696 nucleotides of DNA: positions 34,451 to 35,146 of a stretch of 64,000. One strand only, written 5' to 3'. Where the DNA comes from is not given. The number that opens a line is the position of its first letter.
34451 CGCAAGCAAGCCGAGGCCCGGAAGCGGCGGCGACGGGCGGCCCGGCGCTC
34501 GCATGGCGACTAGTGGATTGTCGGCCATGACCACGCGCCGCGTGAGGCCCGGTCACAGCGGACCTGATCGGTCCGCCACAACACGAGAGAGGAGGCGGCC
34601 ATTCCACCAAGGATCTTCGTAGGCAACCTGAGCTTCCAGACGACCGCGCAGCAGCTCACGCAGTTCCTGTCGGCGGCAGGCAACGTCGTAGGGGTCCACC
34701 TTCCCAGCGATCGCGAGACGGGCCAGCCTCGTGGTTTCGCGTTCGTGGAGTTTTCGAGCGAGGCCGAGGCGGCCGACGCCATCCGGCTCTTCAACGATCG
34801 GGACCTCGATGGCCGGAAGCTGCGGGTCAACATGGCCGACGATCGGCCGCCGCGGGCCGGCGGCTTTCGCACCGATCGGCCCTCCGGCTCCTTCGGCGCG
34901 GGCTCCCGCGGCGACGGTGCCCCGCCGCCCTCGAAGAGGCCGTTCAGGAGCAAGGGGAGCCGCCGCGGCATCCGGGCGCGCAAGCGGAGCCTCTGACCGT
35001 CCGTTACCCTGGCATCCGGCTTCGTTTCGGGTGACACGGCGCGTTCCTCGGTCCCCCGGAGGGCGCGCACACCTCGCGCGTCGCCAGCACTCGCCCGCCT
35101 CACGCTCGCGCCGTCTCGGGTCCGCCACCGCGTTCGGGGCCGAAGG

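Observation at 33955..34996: Candidate undescribed module: metallothionein-like peptide, bS21 and an AUU-start RRM protein under one promoter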

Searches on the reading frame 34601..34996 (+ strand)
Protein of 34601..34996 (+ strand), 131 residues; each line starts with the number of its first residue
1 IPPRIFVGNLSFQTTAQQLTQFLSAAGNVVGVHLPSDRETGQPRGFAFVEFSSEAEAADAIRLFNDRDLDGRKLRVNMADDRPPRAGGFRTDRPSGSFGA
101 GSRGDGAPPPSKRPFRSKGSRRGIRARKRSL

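Call 3: search_protein_families(library=pfam, proteins=[window:34601-34996:+], max_evalue=1)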
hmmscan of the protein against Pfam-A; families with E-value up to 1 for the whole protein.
window:34601-34996:+ (131 aa): 2 families
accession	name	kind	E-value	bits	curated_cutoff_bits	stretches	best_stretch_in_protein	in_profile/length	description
PF00076.28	RRM_1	-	9.5e-20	70.7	20.7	1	5-75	1-70/70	RNA recognition motif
PF16842.11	RRM_occluded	-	0.0063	16.8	30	1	8-77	7-71/79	Occluded RNA-recognition motif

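Call 11: search_protein_families(library=ncbifam, proteins=[window:34601-34996:+], max_evalue=10)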
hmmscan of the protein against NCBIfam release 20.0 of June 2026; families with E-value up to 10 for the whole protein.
window:34601-34996:+ (131 aa): 8 families
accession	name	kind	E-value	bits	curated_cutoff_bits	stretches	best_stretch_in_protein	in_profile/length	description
NF058537.1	Rbp_regulator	equivalog_domain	6.8e-22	77.6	100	1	5-82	2-79/79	RNA-binding regulator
TIGR01622.1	SF-CC1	subfamily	4.3e-17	62.3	231.65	1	4-86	221-303/500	splicing factor, CC1-like family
TIGR01628.1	PABP-1234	subfamily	4.8e-10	39.2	497.1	1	5-86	288-368/595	polyadenylate binding protein, human types 1, 2, 3, 4 family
TIGR01642.1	U2AF_lg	subfamily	4.7e-09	35.3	310.3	1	4-79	298-373/510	U2 snRNP auxilliary factor, large subunit, splicing factor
TIGR01661.1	ELAV_HUD_SF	subfamily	6.1e-09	35.9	279.1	1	5-80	272-346/351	ELAV/HuD family splicing factor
TIGR01659.1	sex-lethal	subfamily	2e-08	34.3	486.2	1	5-83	196-276/346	sex-lethal family splicing factor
TIGR01648.1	hnRNP-R-Q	subfamily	9.7e-06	24.6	317.85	1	5-77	61-133/577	hnRNP-R, Q splicing factor family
TIGR01645.1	half-pint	subfamily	0.0001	21.2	443.95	1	17-79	120-277/607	poly-U binding splicing factor, half-pint family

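Call 13: find_related_loci(query=window:34601-34996:+, collection=genome_contigs, flank=3000)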
Query window:34601-34996:+ (131 aa) in genome_contigs; peptide patterns used: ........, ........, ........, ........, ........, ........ (x = any residue, [..] = any of these).
600 stretches matched a pattern (row limit reached: there are more); 334 encode a relative of the query (tblastn E <= 1e-3); the best 80 are kept; 80 distinct loci.
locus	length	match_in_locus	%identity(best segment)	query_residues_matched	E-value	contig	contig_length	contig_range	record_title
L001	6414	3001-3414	60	1-131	6e-40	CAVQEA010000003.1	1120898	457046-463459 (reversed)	MAG: uncultured delta proteobacterium isolate MFD02242.bin.3.158 genome assembly, contig: contig_1524, whole genome shot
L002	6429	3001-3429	55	1-131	1e-39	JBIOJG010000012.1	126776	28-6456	MAG: Candidatus Binatia bacterium isolate GcC5-6 k141_1700908_length_126776_cov_101.5540, whole genome shotgun sequence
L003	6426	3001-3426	54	1-131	2e-39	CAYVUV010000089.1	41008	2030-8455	MAG TPA_asm: uncultured Candidatus Binatia bacterium isolate binchicken_co200_21 genome assembly, contig: k141_1205444,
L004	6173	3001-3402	53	1-131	4e-38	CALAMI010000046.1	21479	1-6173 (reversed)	MAG: Candidatus Binatia bacterium isolate R1_Bin_MAXBIN__076_sub_1 genome assembly, contig: c_000002407483, whole genome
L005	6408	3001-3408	54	1-131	8e-38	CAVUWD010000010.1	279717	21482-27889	MAG: uncultured delta proteobacterium isolate MFD05674.bin.2.46 genome assembly, contig: contig_34586, whole genome shot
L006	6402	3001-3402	54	1-131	5e-38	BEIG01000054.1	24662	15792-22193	Bacterium HR30 DNA, contig: NODE_627_54, isolate: HRbin30, whole genome shotgun sequence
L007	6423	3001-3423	50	1-131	9e-38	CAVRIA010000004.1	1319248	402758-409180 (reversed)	MAG: uncultured bacterium isolate MFD05684.bin.1.163 genome assembly, contig: contig_14863, whole genome shotgun sequenc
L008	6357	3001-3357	55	1-131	3e-37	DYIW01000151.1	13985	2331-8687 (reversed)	MAG TPA_asm: Phycisphaera mikurensis isolate FI88_71_9 Afr_mines_FI88_1515_length_13985_cov_2_677674, whole genome shotg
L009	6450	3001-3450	49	1-131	7e-37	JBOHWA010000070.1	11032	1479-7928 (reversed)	MAG: Candidatus Binatia bacterium isolate H1-B2_metabat2.bin.22_sub k127_128604, whole genome shotgun sequence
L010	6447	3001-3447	55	1-131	2e-36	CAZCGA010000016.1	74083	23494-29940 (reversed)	MAG TPA_asm: uncultured Candidatus Binatia bacterium isolate SRP119689_co1_8 genome assembly, contig: NODE_368_length_74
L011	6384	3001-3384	53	1-131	3e-36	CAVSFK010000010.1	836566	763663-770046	MAG: uncultured Acidobacteriota bacterium isolate MFD01872.bin.1.260 genome assembly, contig: contig_56104, whole genome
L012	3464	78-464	52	1-131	8e-36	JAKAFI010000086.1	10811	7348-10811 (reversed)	MAG: Acidobacteria bacterium isolate WY1.bin89 NODE_9795_length_10811_cov_4.396762, whole genome shotgun sequence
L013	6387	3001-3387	51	1-131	3e-35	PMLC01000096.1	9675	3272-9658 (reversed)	MAG: Acidobacteria bacterium isolate fen_297 73.20120600_E1D.18_contig_9617, whole genome shotgun sequence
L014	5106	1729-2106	53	1-131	2e-34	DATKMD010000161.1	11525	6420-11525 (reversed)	MAG TPA_asm: Thermoanaerobaculaceae bacterium isolate SMAG_U14702 k141_825628, whole genome shotgun sequence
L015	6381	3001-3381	55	1-131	2e-34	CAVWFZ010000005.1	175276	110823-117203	MAG: Thermoanaerobaculaceae bacterium isolate MFD04408.bin.1.165 genome assembly, contig: contig_35358, whole genome sho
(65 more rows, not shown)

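Call 51: find_homologous_proteins(query=window:34601-34996:+, max_evalue=1e-15)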
Query window:34601-34996:+ (131 aa): 3186 proteins with E <= 1e-15 among 6850 candidates; the best 120 are listed.
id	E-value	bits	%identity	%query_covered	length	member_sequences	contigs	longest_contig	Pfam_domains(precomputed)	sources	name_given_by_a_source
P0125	1.4e-53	198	78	95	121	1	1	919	PF00076.29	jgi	jgi:cold-inducible RNA-binding protein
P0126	1.4e-43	166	100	63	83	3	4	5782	-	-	-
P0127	6.9e-42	160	65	100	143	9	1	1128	PF00076.29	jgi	jgi:cold-inducible RNA-binding protein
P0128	1.4e-41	159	65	97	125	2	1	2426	PF00076.29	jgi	jgi:RNA recognition motif-containing protein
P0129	9.2e-41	157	80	69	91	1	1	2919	PF00076.29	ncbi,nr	ncbi:MAG: RNA-binding protein, partial [Candidatus Rokubacteria bacterium]|nr:RNA-binding protein [C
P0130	2.1e-40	156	62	97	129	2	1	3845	PF00076.29,PF26250.1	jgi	-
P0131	1.3e-39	153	63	97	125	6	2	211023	PF00076.29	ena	-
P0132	1.8e-39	153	63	97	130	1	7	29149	PF00076.29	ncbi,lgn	-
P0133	1.0e-38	150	61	100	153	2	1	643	PF00076.29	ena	-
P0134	4.4e-38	148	62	97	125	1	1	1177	PF00076.29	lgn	-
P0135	5.7e-38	148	59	98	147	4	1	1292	PF00076.29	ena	-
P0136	8.6e-38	147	62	97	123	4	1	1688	PF00076.29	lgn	-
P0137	1.2e-37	147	60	98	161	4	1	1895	PF00076.29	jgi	jgi:RNA recognition motif-containing protein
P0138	2.2e-37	146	74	78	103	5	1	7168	PF00076.29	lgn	-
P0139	2.6e-37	146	56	100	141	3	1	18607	PF00076.29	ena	-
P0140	2.8e-37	146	58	100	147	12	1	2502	PF00076.29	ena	-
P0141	3.6e-37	145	69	63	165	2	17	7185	PF00076.29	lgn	-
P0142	4.8e-37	145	60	98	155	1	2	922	PF00076.29,PF16842.12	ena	-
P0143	5.1e-37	145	59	100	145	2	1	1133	PF28442.1,PF00076.29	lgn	-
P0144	6.0e-37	144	74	76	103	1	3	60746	PF00076.29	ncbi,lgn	-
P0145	9.4e-37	144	58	97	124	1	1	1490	PF00076.29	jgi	jgi:cold-inducible RNA-binding protein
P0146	1.3e-36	143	58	98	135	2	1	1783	PF00076.29,PF16842.12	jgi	jgi:cold-inducible RNA-binding protein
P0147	2.4e-36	142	55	100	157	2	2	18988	PF00076.29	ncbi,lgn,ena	-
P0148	3.4e-36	142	59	97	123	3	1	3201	PF00076.29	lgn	-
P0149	5.0e-36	141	58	100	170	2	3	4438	PF00076.29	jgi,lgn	jgi:RNA recognition motif-containing protein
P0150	5.1e-36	141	57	98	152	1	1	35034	PF00076.29,PF16842.12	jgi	jgi:cold-inducible RNA-binding protein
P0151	5.5e-36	141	60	97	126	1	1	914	PF00076.29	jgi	-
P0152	7.2e-36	141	60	100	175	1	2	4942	PF00076.29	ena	-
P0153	9.1e-36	141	70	79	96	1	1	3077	PF00076.29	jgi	jgi:cold-inducible RNA-binding protein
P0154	1.2e-35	140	58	100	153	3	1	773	PF00076.29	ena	-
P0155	1.3e-35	140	61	95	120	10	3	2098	PF00076.29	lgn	-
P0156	1.5e-35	140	56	100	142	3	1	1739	PF00076.29,PF16842.12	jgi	jgi:cold-inducible RNA-binding protein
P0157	1.7e-35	140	58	100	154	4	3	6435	PF00076.29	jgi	jgi:RNA recognition motif-containing protein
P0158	2.1e-35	139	62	89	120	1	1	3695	PF00076.29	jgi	jgi:RNA recognition motif-containing protein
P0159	2.6e-35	139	59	97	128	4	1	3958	PF00076.29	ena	-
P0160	3.2e-35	139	54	100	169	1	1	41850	PF00076.29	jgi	jgi:RNA recognition motif-containing protein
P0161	4.2e-35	139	57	100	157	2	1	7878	PF28442.1,PF00076.29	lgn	-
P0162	4.2e-35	138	57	100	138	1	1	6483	PF28442.1,PF00076.29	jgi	jgi:RNA recognition motif-containing protein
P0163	5.0e-35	138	56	100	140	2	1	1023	PF00076.29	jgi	jgi:RNA recognition motif-containing protein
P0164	5.8e-35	138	58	100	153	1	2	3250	PF00076.29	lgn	-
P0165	7.5e-35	138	57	100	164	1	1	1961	PF00076.29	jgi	jgi:RNA recognition motif-containing protein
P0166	1.4e-34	137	60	100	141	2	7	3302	PF28442.1,PF00076.29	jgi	jgi:RNA recognition motif-containing protein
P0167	1.5e-34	137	57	98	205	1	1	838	PF00076.29,PF16842.12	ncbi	-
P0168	1.5e-34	137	65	73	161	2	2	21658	PF00076.29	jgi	jgi:cold-inducible RNA-binding protein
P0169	1.7e-34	137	57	100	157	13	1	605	PF00076.29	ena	-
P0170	1.8e-34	136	54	100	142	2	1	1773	PF28442.1,PF00076.29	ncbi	-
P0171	2.7e-34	136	55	100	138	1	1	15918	PF00076.29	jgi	jgi:cold-inducible RNA-binding protein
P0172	3.1e-34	136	56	100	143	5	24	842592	PF00076.29,PF16842.12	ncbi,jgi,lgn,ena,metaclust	jgi:cold-inducible RNA-binding protein|metaclust:\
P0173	4.0e-34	135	60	100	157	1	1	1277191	PF00076.29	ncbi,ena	-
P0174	4.2e-34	135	57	98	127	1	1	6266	PF00076.29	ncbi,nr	ncbi:MAG: RNA-binding protein [bacterium]|nr:RNA-binding protein [bacterium]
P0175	5.0e-34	135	58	100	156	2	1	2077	PF00076.29,PF26250.1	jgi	jgi:RNA recognition motif-containing protein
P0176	6.0e-34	135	58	100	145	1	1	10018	PF28442.1,PF00076.29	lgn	-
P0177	8.0e-34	134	56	100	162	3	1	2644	PF00076.29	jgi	jgi:RNA recognition motif-containing protein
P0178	1.0e-33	134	60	100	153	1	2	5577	PF00076.29,PF16842.12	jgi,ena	-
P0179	1.1e-33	134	57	100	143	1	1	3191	PF00076.29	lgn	-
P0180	1.2e-33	134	55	100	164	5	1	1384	PF00076.29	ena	-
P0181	1.2e-33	134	56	100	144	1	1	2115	PF00076.29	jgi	jgi:cold-inducible RNA-binding protein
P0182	1.4e-33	134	58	97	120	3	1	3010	PF28442.1,PF00076.29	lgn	-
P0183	1.5e-33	133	60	95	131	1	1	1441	PF00076.29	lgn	-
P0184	1.6e-33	133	53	100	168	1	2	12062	PF28442.1,PF00076.29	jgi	jgi:RNA recognition motif-containing protein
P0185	1.7e-33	133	63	85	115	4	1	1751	PF00076.29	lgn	-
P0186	2.1e-33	133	58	100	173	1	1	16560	PF00076.29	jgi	jgi:RNA recognition motif-containing protein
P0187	2.7e-33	133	57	100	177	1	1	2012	PF00076.29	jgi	jgi:RNA recognition motif-containing protein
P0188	2.7e-33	133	69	54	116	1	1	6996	PF00076.29,PF16842.12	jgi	jgi:RNA recognition motif-containing protein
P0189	3.0e-33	132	54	98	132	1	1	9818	PF00076.29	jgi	jgi:cold-inducible RNA-binding protein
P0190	3.3e-33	132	55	100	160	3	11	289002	PF00076.29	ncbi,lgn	-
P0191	3.3e-33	132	54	100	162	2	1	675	PF00076.29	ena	-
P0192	4.0e-33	132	53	100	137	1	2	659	PF00076.29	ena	-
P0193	4.3e-33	132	55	100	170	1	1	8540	PF00076.29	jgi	jgi:RNA recognition motif-containing protein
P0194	4.8e-33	132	57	100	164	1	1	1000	PF00076.29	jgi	jgi:RNA recognition motif-containing protein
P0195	5.2e-33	132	53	100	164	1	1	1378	PF00076.29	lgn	-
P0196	5.3e-33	132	56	100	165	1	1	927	PF00076.29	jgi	jgi:RNA recognition motif-containing protein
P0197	5.3e-33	132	69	79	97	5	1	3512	PF00076.29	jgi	jgi:cold-inducible RNA-binding protein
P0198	5.8e-33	132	56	100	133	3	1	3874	PF28442.1,PF00076.29,PF16842.12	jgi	-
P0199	5.8e-33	132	55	100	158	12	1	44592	PF00076.29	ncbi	-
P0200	5.8e-33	132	51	100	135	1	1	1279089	PF00076.29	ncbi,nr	ncbi:MAG: RNA-binding protein [Candidatus Binatia bacterium]|nr:RNA-binding protein [Candidatus Bina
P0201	5.8e-33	132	56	97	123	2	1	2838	PF00076.29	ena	-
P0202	7.4e-33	131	55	100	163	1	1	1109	PF00076.29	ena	-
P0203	7.5e-33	131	53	100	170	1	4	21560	PF00076.29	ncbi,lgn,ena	-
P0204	8.5e-33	131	51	100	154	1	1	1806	PF28442.1,PF00076.29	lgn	-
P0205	8.9e-33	131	54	100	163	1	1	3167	PF00076.29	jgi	-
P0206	1.0e-32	131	54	100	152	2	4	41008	PF00076.29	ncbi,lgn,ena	-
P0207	1.1e-32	131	54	98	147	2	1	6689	PF00076.29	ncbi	ncbi:MAG: RNA recognition motif domain-containing protein [Candidatus Binatia bacterium]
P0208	1.1e-32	131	52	98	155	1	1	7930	PF00076.29,PF16842.12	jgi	jgi:cold-inducible RNA-binding protein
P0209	1.2e-32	131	57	100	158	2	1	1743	PF00076.29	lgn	-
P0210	1.2e-32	131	53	100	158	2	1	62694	PF00076.29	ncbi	ncbi:MAG: RNA-binding protein [Candidatus Binatia bacterium]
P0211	1.3e-32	130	59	100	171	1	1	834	PF00076.29,PF16842.12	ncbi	-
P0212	1.4e-32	130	55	100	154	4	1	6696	PF28442.1,PF00076.29,PF16842.12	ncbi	ncbi:MAG TPA: RNA-binding protein [Candidatus Binatia bacterium]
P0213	1.6e-32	130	53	100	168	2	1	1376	PF00076.29,PF16842.12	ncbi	-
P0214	1.6e-32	130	54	100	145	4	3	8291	PF28442.1,PF00076.29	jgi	jgi:RNA recognition motif-containing protein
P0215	1.7e-32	130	58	100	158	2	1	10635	PF28442.1,PF00076.29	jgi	jgi:RNA recognition motif-containing protein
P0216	1.7e-32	130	52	98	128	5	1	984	PF00076.29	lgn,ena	-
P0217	1.9e-32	130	58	100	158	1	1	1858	PF00076.29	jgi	jgi:RNA recognition motif-containing protein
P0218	2.0e-32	130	56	100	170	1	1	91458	PF00076.29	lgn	-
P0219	2.1e-32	130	53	100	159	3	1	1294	PF28442.1,PF00076.29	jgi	jgi:RNA recognition motif-containing protein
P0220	2.2e-32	130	55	100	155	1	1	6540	PF28442.1,PF00076.29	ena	-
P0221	2.2e-32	130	55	98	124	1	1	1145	PF00076.29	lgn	-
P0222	2.3e-32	130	55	100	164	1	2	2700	PF00076.29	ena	-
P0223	2.8e-32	129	52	100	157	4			PF28442.1,PF00076.29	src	-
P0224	2.9e-32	129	56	100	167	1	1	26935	PF28442.1,PF00076.29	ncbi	-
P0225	3.4e-32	129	54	100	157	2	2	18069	PF00076.29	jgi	jgi:RNA recognition motif-containing protein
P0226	3.6e-32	129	55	100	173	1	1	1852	PF28442.1,PF00076.29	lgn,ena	-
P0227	3.8e-32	129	56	100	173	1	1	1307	PF28442.1,PF00076.29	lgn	-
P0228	4.0e-32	129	54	97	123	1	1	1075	PF28442.1,PF00076.29,PF16842.12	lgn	-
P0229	4.0e-32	129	54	100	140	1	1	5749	PF00076.29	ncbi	-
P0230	4.2e-32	129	55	100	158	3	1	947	PF28442.1,PF00076.29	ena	-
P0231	4.7e-32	129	57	100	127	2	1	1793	PF00076.29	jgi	jgi:RNA recognition motif-containing protein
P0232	5.4e-32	128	56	100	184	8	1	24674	PF28442.1,PF00076.29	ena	-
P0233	5.8e-32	128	52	100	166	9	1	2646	PF28442.1,PF00076.29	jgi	jgi:RNA recognition motif-containing protein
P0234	6.8e-32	128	57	59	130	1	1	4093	PF00076.29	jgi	-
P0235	7.5e-32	128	58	97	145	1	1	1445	PF00076.29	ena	-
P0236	7.6e-32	128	54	100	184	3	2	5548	PF28442.1,PF00076.29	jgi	-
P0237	8.1e-32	128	57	100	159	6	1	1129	PF28442.1,PF00076.29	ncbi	-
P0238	8.6e-32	128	50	98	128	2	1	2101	PF00076.29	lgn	-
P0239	1.2e-31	127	54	100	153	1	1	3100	PF28442.1,PF00076.29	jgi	jgi:RNA recognition motif-containing protein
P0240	1.2e-31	127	56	100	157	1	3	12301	PF00076.29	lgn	-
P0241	1.3e-31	127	55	100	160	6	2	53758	PF28442.1,PF00076.29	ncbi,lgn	-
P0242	1.4e-31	127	55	100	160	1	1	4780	PF00076.29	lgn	-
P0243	1.4e-31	127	52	98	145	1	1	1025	PF00076.29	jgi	-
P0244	1.5e-31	127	50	98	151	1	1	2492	PF00076.29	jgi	jgi:RNA recognition motif-containing protein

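Call 71: search_protein_families(library=pfam, proteins=[P0212, P0143, P0200], max_evalue=0.1)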
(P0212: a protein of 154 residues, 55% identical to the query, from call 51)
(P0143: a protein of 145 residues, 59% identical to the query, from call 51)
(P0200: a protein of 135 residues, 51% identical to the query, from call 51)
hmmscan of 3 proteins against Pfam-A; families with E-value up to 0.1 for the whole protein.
P0212 (154 aa): 4 families
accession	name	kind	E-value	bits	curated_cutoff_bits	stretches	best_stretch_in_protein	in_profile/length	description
PF00076.28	RRM_1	-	8.8e-23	80.4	20.7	1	14-84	1-70/70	RNA recognition motif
PF16842.11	RRM_occluded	-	8.6e-06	26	30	1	19-90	9-75/79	Occluded RNA-recognition motif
PF03880.21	DbpA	-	0.079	13.4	25.6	0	55-86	41-71/72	DbpA RNA binding domain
PF16367.11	RRM_7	-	0.081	13.3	27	0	11-72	1-68/94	RNA recognition motif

P0143 (145 aa): 4 families
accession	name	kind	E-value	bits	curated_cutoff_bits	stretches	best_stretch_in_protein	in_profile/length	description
PF00076.28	RRM_1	-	2.1e-21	76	20.7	1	14-83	1-69/70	RNA recognition motif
PF16842.11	RRM_occluded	-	4.2e-05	23.8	30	1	16-90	6-75/79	Occluded RNA-recognition motif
PF13893.12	RRM_5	-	0.02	15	27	1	14-87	29-98/125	RNA recognition motif. (a.k.a. RRM, RBD, or RNP domain)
PF24572.2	RBD_RDR6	-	0.086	13.4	27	0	45-76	70-101/114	RNA-dependent RNA polymerase 6, RNA-binding domain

P0200 (135 aa): 3 families
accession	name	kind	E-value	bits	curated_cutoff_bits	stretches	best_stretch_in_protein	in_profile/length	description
PF00076.28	RRM_1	-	1.3e-24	86.3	20.7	1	5-75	1-70/70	RNA recognition motif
PF16842.11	RRM_occluded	-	0.0042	17.4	30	1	9-76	8-70/79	Occluded RNA-recognition motif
PF16367.11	RRM_7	-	0.017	15.5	27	1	2-56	1-61/94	RNA recognition motif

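Call 77: find_encoding_contigs(protein=P0200, flank=1500, max_places=1)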
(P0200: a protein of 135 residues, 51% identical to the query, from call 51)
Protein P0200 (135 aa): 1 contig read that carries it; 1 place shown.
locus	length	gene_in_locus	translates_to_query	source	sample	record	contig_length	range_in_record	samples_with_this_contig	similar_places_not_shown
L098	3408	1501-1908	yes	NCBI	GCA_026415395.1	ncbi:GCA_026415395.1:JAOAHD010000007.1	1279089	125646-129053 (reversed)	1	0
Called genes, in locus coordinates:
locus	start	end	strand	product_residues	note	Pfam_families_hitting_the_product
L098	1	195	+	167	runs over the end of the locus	PF01613:Flavin_Reduct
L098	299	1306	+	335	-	PF07719:TPR_2 (faint), PF13428:TPR_14 (faint), PF13432:TPR_16 (faint), PF13414:TPR_11 (faint), PF13431:TPR_17 (faint), PF23914:TPR_CcmH_CycH (weak), PF25064:ARM_TT21_5th (faint)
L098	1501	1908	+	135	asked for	PF00076:RRM_1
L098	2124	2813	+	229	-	PF02798:GST_N, PF13417:GST_N_3, PF13409:GST_N_2, PF00043:GST_C (weak)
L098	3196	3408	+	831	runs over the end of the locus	PF00690:Cation_ATPase_N, PF00122:E1-E2_ATPase, PF00702:Hydrolase, PF13246:Cation_ATPase, PF00689:Cation_ATPase_C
